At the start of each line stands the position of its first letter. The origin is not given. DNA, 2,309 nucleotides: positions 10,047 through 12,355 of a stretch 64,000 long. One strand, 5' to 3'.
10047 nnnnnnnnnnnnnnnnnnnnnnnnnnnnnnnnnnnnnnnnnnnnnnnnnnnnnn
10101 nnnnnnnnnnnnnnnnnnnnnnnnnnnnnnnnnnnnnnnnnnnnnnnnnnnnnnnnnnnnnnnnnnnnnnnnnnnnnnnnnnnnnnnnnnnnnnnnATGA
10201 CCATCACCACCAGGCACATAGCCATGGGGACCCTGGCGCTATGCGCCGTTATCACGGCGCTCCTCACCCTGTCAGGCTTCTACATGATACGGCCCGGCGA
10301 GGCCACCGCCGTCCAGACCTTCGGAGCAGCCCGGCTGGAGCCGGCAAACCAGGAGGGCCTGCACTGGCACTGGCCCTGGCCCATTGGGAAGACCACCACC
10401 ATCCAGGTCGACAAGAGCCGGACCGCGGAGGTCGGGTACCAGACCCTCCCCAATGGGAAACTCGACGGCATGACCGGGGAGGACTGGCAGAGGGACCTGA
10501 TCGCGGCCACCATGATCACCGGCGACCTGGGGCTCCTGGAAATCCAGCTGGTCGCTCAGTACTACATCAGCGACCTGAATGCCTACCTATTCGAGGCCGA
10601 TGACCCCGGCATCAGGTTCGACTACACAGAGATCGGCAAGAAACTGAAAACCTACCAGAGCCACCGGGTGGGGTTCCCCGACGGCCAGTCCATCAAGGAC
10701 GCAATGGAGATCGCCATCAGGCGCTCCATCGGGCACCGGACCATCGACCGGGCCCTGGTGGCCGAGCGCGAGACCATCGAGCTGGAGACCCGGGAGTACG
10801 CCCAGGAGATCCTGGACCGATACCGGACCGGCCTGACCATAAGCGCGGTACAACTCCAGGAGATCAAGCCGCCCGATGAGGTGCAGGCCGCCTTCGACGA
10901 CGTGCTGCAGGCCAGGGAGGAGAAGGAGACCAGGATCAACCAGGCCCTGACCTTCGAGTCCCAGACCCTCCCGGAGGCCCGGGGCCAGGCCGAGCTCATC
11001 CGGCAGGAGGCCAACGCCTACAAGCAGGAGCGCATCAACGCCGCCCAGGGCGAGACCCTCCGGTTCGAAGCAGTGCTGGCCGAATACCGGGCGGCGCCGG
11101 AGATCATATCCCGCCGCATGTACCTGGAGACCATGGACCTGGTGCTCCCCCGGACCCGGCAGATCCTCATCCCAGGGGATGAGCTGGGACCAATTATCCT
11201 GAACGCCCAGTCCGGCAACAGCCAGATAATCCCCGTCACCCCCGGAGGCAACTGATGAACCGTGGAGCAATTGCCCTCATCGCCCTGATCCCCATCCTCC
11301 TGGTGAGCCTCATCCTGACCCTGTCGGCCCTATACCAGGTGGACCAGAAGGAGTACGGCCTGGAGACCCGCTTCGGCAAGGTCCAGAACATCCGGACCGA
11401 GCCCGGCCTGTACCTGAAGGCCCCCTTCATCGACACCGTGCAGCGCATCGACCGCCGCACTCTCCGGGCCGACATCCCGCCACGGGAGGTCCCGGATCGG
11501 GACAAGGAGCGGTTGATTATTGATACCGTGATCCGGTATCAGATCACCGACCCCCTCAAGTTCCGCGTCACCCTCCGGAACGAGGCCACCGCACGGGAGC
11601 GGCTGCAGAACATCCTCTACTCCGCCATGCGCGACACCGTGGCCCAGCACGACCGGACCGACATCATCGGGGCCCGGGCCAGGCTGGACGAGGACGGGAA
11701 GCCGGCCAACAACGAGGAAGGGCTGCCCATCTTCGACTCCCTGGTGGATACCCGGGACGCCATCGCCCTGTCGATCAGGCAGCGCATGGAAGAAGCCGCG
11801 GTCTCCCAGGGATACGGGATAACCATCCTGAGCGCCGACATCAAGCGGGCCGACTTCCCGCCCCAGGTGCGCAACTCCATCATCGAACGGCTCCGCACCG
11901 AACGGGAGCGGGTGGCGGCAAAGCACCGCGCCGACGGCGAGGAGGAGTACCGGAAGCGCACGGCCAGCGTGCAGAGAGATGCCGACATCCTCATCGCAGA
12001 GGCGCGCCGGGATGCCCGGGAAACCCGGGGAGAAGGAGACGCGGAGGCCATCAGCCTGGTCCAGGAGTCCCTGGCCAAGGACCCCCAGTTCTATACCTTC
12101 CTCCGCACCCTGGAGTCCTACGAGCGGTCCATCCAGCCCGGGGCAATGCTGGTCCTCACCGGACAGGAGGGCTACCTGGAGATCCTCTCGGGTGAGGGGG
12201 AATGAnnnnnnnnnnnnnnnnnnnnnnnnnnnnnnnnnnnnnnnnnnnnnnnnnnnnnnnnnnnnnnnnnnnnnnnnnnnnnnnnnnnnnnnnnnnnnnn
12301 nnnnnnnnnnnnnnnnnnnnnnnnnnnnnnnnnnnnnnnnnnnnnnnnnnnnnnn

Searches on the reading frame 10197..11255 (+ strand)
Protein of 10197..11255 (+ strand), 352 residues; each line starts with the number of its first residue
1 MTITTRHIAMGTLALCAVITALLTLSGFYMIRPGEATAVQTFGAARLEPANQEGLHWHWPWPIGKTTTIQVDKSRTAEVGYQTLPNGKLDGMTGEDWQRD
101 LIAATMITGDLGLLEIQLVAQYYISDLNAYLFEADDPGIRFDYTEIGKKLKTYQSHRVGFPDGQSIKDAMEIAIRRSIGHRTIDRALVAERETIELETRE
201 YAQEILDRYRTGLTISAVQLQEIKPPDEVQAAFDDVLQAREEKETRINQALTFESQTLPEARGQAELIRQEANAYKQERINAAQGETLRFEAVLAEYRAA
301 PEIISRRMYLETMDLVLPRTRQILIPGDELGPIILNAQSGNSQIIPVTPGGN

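Call 48: search_protein_families(library=pfam, proteins=[window:10197-11255:+], max_evalue=0.001)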
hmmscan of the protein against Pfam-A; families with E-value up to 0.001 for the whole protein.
window:10197-11255:+ (352 aa): 1 family
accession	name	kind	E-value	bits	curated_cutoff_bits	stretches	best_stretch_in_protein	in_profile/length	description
PF01145.31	Band_7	-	1.1e-16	61.8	23.6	1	30-250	2-172/176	SPFH domain / Band 7 family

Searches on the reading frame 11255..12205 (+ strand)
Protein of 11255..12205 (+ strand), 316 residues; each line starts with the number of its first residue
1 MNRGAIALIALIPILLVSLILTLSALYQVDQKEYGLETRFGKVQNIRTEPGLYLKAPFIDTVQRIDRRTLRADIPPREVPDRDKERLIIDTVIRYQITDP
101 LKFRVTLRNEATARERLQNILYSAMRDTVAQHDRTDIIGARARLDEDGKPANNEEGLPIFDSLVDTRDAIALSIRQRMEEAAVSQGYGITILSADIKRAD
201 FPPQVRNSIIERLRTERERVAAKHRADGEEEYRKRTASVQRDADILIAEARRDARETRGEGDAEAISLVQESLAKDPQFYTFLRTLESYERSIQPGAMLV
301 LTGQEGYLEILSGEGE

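Call 48: search_protein_families(library=pfam, proteins=[window:11255-12205:+], max_evalue=0.001)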
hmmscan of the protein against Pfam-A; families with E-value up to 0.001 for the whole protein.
window:11255-12205:+ (316 aa): 1 family
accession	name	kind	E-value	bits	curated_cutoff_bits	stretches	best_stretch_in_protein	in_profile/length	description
PF01145.31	Band_7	-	1.4e-28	100.6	23.6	1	28-229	2-175/176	SPFH domain / Band 7 family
